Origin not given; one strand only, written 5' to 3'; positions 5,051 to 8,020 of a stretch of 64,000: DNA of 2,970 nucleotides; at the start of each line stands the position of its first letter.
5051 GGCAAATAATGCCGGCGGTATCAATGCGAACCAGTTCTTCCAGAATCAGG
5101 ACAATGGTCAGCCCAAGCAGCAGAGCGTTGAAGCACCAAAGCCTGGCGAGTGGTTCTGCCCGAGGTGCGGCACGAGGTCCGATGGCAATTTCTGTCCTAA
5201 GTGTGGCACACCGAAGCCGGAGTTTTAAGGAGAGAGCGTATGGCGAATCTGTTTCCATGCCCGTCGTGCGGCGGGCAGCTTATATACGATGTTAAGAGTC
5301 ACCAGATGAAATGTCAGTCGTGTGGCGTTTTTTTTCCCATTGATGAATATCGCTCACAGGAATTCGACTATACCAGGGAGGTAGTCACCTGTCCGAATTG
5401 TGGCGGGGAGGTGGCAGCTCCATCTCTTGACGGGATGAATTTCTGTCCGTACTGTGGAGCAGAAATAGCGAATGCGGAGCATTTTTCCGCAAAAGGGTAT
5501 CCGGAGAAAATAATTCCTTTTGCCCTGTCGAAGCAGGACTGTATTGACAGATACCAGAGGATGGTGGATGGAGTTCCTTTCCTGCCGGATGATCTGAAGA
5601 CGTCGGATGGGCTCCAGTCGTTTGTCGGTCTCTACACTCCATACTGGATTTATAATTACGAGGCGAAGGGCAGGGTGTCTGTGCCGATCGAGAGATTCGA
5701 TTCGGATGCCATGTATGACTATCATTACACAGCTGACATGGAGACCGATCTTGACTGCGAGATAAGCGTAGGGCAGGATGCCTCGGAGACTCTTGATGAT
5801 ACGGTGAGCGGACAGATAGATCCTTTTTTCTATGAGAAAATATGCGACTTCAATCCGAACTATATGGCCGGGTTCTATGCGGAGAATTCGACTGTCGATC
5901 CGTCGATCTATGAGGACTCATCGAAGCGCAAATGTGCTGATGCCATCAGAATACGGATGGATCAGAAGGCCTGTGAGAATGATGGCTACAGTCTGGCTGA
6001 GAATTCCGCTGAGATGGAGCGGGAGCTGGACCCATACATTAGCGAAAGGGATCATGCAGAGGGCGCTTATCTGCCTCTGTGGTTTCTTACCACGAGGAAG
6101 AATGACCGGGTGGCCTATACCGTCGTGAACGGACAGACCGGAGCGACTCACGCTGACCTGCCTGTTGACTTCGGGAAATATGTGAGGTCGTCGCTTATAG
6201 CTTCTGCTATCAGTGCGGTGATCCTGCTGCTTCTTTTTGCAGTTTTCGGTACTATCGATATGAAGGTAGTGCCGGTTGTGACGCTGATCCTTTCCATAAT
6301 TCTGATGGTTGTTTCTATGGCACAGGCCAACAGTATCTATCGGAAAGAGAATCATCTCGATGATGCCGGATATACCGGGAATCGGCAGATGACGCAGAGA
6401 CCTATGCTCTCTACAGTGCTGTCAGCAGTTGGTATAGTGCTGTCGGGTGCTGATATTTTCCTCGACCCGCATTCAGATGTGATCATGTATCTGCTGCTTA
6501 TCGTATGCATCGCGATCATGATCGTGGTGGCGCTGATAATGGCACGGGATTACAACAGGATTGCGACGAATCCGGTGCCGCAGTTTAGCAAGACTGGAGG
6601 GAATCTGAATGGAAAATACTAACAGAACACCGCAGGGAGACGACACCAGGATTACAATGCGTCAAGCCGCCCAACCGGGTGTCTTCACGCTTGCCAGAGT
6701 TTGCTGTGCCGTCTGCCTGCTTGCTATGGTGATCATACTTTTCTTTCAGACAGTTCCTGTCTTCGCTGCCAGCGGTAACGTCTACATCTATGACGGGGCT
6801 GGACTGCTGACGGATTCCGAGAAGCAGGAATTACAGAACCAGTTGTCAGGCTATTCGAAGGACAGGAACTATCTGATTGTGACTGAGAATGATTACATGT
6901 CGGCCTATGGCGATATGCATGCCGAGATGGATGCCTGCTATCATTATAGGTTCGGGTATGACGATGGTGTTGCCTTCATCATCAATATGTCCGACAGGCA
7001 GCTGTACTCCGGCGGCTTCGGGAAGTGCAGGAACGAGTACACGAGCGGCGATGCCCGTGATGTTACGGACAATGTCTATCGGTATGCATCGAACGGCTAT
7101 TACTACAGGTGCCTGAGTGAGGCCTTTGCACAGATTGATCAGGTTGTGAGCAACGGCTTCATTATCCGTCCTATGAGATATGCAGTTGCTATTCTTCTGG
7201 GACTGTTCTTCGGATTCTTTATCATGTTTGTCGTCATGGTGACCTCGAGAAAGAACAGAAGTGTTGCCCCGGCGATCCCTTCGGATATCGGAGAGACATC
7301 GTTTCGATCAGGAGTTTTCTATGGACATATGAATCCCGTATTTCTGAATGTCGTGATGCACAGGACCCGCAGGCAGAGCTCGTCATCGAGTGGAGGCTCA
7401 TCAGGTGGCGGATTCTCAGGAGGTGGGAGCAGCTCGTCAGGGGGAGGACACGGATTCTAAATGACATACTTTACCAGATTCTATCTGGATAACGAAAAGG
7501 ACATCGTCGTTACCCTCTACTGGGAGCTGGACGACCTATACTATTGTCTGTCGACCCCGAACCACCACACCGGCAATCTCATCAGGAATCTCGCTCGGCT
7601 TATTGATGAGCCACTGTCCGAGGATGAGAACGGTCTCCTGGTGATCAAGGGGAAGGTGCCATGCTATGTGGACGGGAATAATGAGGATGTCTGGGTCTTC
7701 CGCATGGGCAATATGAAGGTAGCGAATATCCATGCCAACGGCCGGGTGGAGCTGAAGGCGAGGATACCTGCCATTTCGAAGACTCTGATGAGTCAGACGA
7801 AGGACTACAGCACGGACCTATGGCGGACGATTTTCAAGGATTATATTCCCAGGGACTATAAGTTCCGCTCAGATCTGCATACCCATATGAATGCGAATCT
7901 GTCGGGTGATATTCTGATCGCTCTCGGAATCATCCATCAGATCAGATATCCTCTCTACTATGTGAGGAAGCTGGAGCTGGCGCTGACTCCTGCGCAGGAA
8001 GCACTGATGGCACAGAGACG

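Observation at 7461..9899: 812-aa fusion of an adenosine/AMP-deaminase-like amidohydrolase to a LOG-like nucleotide-nucleosidase domain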

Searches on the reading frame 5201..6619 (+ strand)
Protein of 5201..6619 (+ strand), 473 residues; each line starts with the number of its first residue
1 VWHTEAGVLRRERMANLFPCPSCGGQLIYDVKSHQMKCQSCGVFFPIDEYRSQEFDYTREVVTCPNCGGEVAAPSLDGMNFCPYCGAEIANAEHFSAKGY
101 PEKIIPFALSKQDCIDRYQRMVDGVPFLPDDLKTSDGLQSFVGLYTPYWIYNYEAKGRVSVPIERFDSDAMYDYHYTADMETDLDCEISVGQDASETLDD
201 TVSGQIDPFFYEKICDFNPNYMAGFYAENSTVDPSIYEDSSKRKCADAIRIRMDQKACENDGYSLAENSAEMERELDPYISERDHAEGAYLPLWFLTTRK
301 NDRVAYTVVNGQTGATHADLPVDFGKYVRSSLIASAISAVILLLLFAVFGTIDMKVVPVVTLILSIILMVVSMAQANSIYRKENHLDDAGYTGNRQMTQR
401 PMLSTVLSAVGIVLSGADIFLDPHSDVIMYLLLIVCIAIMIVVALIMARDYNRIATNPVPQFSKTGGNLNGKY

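Call 6: search_protein_families(library=pfam, proteins=[window:5201-6619:+], max_evalue=0.01)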
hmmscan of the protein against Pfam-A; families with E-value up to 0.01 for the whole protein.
window:5201-6619:+ (473 aa): 12 families
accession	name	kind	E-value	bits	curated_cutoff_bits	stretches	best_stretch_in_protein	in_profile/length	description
PF03966.22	Trm112p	-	5.8e-07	29.8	22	1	17-49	7-39/40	Trm112p-like protein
PF24460.1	DUF7575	-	9.3e-07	28.5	28.5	1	60-89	2-27/28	Domain of unknown function (DUF7575)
PF08271.17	Zn_Ribbon_TF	-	1.5e-05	24.9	29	1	63-89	2-29/43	TFIIB zinc-binding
PF02591.20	Zn_ribbon_9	-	9.5e-05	22.9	29.1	0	58-68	20-30/33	C4-type zinc ribbon domain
PF12773.13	DZR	-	0.00051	20.6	27.3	1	20-86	1-45/45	Double zinc ribbon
PF22289.1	DmmA-like_C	-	0.00063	20.1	27.4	0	62-97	2-36/44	Dimethylamine monooxygenase subunit DmmA-like, C-terminal domain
PF13248.11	Zn_ribbon_3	-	0.00067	19.5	27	1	62-89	3-26/26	zinc-ribbon domain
PF09723.15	Zn_ribbon_8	-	0.001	19.5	34.4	0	36-70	6-36/41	Zinc ribbon domain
PF12760.12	Zn_ribbon_IS1595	-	0.001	19.4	25.4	1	9-42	10-44/46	Transposase zinc-ribbon domain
PF23548.1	Zn_ribbon_FGT1_2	-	0.0011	18.9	27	0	62-92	3-33/35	FORGETTER1 second zinc ribbon domain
PF13240.11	Zn_Ribbon_1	-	0.0012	19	25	1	77-88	11-22/23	zinc-ribbon domain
PF01485.27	IBR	-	0.0081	16.6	24.3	0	13-43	14-49/65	IBR domain, a half RING-finger domain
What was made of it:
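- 4110..7460 (+): Upstream genes probably co-transcribed in this lineage only: SPFH/Band_7_1 plus Zn ribbon (4110-5228), Zn-ribbon protein (5201-6622), TPM-domain protein (6609-7460). They resemble B. subtilis YdjI/YdjG/YdjH at Pfam level. Pfam (call 6).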

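Call 111: search_protein_families(library=padloc, proteins=[window:5201-6619:+], max_evalue=0.01)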
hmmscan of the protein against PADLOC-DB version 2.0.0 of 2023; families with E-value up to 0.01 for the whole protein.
window:5201-6619:+ (473 aa): 2 families
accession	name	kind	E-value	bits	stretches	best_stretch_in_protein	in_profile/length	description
PDLC05059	PDC-S64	-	0.00038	17.5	0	18-43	200-225/339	-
PDLC03819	RTasSLATT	-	0.0047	14.7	0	330-382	33-84/176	DRT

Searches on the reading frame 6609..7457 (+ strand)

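Call 6: search_protein_families(library=pfam, proteins=[window:6609-7457:+], max_evalue=0.01)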
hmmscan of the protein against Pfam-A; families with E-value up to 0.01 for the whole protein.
window:6609-7457:+ (283 aa): 1 family
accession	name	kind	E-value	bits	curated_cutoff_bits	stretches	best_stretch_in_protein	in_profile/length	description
PF04536.20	TPM_phosphatase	-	1.2e-11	45.1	22.1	1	60-178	1-124/125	TPM domain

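Call 111: search_protein_families(library=padloc, proteins=[window:6609-7457:+], max_evalue=0.01)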
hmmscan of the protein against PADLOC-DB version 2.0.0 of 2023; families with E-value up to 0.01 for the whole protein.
window:6609-7457:+ (283 aa): 0 families

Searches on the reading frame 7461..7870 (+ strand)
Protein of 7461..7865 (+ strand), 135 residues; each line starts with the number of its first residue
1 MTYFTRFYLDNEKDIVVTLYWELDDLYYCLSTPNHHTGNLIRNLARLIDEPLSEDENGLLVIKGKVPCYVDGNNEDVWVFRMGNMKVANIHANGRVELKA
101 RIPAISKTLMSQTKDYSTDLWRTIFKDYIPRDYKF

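Call 13: search_protein_families(library=phrogs, proteins=[window:7461-7870:+], max_evalue=1)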
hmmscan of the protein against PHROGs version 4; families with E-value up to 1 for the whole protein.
window:7461-7870:+ (136 aa): 1 family
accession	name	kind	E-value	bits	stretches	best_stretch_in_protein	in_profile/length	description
phrog_35516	-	unknown function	0.27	12.3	1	82-117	27-62/64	-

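Call 91: search_protein_families(library=pfam, proteins=[window:7461-7865:+], max_evalue=0.5)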
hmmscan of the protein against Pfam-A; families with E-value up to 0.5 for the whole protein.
window:7461-7865:+ (135 aa): 1 family
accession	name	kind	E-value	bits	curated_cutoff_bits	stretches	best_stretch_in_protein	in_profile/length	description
PF18328.6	PfaD_N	-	0.073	13.5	26.3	1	66-104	24-62/62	Fatty acid synthase subunit PfaD N-terminal domain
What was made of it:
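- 7461..7865 (+): N-terminal beta-rich domain (aa 1-~135; about ten strands and two helices) of unknown function. Conserved within the clade, replaced in sister clades. No Pfam or PHROG match (calls 13, 91).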
